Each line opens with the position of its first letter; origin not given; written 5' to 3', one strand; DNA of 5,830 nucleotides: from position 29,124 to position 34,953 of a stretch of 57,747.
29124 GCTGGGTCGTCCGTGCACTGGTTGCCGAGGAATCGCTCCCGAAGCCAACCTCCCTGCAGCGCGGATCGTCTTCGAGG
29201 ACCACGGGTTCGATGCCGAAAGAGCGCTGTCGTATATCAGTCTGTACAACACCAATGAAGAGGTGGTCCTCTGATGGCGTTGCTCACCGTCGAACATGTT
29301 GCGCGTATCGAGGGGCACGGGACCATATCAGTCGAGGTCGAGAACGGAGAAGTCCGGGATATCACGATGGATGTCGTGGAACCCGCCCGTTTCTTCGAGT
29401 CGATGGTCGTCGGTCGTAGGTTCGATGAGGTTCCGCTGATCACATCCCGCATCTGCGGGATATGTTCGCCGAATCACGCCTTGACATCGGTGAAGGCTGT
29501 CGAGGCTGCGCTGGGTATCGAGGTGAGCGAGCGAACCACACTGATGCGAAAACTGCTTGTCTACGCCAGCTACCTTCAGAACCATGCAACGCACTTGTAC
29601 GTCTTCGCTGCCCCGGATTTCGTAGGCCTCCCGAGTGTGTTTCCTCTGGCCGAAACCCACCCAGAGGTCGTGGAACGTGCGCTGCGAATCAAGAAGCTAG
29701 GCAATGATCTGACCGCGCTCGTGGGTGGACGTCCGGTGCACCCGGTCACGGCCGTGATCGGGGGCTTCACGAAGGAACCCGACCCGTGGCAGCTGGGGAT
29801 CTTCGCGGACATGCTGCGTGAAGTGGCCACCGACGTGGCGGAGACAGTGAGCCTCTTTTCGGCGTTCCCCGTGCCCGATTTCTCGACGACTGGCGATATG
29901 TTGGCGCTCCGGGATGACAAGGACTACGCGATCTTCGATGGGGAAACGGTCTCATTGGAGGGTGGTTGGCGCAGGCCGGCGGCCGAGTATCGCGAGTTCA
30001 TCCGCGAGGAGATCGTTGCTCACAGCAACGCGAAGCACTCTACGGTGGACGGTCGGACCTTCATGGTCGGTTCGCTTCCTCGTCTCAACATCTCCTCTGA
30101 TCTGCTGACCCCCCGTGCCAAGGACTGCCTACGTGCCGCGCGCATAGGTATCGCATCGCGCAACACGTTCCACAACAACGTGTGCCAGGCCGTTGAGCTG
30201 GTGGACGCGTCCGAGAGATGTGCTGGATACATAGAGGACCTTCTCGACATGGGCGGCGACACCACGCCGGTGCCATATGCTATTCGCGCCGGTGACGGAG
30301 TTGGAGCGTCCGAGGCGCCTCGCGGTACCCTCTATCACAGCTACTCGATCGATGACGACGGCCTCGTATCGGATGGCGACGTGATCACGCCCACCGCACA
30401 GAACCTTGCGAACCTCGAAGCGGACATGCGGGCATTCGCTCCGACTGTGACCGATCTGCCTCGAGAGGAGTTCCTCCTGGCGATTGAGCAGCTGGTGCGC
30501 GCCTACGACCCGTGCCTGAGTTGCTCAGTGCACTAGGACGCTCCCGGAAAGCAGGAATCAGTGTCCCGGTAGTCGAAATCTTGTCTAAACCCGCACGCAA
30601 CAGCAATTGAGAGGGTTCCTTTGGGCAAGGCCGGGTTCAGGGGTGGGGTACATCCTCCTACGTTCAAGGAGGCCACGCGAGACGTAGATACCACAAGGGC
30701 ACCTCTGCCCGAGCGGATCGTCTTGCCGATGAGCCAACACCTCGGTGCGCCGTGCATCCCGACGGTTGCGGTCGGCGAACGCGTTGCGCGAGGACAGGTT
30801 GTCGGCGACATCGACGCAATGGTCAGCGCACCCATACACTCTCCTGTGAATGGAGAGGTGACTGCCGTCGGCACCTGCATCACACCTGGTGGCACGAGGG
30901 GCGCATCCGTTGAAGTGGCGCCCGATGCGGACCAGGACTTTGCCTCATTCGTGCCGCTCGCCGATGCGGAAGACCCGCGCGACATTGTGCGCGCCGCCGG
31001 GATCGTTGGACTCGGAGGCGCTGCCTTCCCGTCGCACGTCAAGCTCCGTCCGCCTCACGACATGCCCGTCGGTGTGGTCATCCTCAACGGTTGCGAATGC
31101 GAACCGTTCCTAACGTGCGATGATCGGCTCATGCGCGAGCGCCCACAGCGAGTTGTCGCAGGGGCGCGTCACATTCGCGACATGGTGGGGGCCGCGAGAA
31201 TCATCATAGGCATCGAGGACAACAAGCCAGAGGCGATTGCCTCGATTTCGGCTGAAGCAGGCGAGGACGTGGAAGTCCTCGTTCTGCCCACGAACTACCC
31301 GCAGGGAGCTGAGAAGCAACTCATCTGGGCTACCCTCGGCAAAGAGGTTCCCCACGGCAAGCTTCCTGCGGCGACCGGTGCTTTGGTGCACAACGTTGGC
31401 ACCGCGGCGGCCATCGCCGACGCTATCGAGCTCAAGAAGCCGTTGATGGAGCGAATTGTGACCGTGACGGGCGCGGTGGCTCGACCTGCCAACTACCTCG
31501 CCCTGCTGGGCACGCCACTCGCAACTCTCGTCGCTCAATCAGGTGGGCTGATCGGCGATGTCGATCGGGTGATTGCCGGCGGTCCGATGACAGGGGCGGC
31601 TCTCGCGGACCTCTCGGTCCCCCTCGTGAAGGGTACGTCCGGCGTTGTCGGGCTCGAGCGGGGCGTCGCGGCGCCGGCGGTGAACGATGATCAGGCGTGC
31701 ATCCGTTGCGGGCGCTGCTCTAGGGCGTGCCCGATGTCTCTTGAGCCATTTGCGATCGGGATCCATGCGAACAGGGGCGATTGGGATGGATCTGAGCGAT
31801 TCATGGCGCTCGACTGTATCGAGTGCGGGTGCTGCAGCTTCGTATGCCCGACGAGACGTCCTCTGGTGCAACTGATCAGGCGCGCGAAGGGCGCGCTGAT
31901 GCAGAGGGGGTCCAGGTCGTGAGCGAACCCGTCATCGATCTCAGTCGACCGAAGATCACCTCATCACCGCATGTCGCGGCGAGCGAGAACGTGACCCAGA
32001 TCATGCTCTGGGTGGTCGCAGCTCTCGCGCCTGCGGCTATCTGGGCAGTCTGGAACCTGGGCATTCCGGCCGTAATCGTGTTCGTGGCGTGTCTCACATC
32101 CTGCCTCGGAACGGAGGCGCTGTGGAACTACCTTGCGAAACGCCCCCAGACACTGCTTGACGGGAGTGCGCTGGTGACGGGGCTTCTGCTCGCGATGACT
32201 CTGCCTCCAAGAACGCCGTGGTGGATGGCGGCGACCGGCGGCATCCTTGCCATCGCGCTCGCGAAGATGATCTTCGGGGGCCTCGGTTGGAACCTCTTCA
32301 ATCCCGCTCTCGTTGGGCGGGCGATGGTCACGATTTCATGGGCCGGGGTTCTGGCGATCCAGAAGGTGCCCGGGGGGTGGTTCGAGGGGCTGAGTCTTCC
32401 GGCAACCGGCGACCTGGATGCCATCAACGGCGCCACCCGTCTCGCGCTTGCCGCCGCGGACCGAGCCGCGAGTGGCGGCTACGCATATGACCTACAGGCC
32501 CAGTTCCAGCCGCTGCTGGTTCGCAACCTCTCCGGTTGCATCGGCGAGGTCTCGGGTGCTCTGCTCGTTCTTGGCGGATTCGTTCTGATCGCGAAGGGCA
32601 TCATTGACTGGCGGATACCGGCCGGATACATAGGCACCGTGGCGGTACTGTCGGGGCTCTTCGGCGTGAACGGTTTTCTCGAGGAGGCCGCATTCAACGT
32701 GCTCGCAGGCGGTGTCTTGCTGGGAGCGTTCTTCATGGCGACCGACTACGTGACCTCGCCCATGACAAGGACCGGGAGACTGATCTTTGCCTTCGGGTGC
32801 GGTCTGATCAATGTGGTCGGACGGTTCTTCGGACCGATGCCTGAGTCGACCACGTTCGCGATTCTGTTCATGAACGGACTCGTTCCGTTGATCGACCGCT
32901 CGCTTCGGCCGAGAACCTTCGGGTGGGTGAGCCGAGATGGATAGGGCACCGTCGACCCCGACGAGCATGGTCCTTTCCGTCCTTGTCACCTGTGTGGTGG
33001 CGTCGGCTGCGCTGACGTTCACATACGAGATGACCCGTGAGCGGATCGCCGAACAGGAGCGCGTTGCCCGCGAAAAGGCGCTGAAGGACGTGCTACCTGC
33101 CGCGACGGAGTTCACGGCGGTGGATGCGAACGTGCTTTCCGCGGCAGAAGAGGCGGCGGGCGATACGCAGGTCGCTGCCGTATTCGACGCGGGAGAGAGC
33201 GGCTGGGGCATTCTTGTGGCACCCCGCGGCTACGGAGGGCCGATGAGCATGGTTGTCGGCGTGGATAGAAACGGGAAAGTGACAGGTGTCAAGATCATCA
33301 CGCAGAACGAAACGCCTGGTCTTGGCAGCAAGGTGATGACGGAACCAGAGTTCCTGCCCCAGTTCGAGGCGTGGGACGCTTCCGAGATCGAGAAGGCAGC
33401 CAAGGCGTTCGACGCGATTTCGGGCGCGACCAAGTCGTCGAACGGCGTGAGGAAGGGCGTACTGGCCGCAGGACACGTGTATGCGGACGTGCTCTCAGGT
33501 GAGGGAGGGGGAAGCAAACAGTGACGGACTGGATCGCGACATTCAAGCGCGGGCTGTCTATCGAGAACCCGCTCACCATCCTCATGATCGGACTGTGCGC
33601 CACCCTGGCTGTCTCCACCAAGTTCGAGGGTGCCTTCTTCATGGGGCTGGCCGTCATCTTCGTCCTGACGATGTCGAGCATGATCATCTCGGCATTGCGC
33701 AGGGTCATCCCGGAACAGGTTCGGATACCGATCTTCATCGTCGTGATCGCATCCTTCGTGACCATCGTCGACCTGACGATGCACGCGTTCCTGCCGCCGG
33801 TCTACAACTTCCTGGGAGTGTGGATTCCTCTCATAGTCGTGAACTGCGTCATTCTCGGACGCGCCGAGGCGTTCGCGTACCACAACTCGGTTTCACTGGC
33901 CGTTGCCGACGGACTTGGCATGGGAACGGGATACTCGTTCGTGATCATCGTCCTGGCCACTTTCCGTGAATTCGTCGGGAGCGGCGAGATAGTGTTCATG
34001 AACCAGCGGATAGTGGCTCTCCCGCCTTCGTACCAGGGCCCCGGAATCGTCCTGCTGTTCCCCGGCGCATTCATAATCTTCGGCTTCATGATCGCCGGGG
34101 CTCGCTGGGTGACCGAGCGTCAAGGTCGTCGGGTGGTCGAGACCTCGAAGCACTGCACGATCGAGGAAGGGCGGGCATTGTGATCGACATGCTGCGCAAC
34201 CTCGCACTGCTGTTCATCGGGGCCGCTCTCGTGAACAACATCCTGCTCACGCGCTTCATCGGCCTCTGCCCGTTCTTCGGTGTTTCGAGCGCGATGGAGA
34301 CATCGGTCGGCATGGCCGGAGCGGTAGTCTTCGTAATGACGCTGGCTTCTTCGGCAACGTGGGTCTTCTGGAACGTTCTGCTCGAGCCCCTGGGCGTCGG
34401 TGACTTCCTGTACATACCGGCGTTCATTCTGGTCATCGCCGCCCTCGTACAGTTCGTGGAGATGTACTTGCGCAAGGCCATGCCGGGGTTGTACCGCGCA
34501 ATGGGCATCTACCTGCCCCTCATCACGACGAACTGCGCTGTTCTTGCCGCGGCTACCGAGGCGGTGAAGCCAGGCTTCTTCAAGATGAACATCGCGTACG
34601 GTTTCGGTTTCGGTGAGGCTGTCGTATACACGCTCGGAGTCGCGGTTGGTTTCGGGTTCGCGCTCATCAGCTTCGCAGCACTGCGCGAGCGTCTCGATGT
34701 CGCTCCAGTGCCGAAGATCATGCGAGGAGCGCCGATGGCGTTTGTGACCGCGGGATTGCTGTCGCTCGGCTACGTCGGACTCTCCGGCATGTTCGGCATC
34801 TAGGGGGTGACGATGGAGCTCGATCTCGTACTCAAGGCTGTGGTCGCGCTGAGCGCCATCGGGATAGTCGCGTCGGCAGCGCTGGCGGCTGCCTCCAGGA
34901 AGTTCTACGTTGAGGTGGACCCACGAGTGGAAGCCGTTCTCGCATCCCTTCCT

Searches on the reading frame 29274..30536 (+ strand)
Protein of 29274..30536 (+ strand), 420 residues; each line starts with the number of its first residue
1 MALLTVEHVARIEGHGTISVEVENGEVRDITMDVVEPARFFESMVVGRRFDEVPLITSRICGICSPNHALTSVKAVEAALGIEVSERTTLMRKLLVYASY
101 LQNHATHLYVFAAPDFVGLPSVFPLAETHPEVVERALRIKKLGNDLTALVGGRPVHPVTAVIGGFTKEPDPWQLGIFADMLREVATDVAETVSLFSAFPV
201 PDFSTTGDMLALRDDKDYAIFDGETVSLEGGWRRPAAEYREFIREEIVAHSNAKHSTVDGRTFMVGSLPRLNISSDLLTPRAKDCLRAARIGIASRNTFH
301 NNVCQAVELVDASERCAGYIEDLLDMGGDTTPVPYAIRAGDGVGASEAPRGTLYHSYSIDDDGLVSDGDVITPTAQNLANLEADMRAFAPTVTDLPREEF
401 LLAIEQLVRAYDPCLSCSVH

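Call 20: search_protein_families(library=pfam, proteins=[window:29274-30536:+], max_evalue=0.00001)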
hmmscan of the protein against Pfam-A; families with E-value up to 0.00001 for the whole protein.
window:29274-30536:+ (420 aa): 1 family
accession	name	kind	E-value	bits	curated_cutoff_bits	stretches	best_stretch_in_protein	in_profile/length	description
PF00374.24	NiFeSe_Hases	-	4.7e-33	115.3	25.8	2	39-122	1-84/508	Nickel-dependent hydrogenase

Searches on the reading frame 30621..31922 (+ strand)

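Call 20: search_protein_families(library=pfam, proteins=[window:30621-31922:+], max_evalue=0.00001)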
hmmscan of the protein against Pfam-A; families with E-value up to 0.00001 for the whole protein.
window:30621-31922:+ (433 aa): 9 families
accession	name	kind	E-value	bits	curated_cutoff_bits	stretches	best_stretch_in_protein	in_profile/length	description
PF01512.22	Complex1_51K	-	3.3e-48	163.8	31.2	1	123-266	1-149/150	Nuo51 FMN-binding domain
PF13375.12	RnfC_N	-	3.3e-29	101.3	25.6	1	6-103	3-100/101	RnfC Barrel sandwich hybrid domain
PF10531.15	SLBB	-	2.3e-11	43.8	27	1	279-325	1-53/55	SLBB domain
PF13237.11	Fer4_10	-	3e-08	33.9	25.5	1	354-410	3-53/53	4Fe-4S dicluster domain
PF12838.12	Fer4_7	-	1.6e-06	28.9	27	1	360-411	2-50/52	4Fe-4S dicluster domain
PF14697.11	Fer4_21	-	2e-06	28.2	35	1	355-411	3-53/59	4Fe-4S dicluster domain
PF13534.11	Fer4_17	-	2.5e-06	28.4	22.2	0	358-374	44-60/61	4Fe-4S dicluster domain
PF12797.12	Fer4_2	-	5.4e-06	26.5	24.5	0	354-371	4-21/22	4Fe-4S binding domain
PF00037.32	Fer4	-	6.3e-06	26.2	21.1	0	356-371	4-19/24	4Fe-4S binding domain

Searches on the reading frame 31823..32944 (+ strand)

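Call 20: search_protein_families(library=pfam, proteins=[window:31823-32944:+], max_evalue=0.00001)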
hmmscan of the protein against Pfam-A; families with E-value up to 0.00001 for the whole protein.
window:31823-32944:+ (373 aa): 1 family
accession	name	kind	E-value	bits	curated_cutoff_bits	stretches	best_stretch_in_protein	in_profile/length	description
PF03116.20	NQR2_RnfD_RnfE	-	6.1e-101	338.1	27.7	1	45-367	2-296/296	NQR2, RnfD, RnfE family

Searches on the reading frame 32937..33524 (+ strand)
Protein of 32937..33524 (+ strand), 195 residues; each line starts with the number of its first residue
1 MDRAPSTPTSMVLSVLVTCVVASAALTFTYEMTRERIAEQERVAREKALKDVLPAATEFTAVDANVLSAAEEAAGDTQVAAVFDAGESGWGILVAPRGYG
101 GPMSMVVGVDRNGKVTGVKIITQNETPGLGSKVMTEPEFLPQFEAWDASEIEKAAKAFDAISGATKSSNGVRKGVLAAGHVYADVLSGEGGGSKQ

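Call 20: search_protein_families(library=pfam, proteins=[window:32937-33524:+], max_evalue=0.00001)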
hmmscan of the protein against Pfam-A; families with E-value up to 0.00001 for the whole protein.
window:32937-33524:+ (195 aa): 1 family
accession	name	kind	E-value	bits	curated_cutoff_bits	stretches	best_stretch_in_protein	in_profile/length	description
PF04205.19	FMN_bind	-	4.5e-20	72.5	22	1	98-178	1-75/77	FMN-binding domain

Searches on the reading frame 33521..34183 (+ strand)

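Call 20: search_protein_families(library=pfam, proteins=[window:33521-34183:+], max_evalue=0.00001)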
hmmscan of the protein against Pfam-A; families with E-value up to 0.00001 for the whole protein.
window:33521-34183:+ (220 aa): 1 family
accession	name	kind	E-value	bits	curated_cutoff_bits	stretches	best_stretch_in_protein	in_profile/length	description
PF02508.19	Rnf-Nqr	-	2.2e-56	191.1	23.8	1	6-191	3-174/174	Rnf-Nqr subunit, membrane protein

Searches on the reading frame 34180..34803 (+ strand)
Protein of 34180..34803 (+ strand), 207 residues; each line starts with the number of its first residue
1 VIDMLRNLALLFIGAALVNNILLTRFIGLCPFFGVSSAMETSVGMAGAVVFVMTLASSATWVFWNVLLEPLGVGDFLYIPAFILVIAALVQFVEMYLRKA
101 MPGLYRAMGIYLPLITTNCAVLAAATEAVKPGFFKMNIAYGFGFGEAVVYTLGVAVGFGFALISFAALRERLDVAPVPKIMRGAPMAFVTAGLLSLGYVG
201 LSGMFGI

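Call 20: search_protein_families(library=pfam, proteins=[window:34180-34803:+], max_evalue=0.00001)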
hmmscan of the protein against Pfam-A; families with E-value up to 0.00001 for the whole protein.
window:34180-34803:+ (207 aa): 1 family
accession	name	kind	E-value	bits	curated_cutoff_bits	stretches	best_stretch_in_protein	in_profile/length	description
PF02508.19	Rnf-Nqr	-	1.2e-47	162.6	23.8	1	10-204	3-173/174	Rnf-Nqr subunit, membrane protein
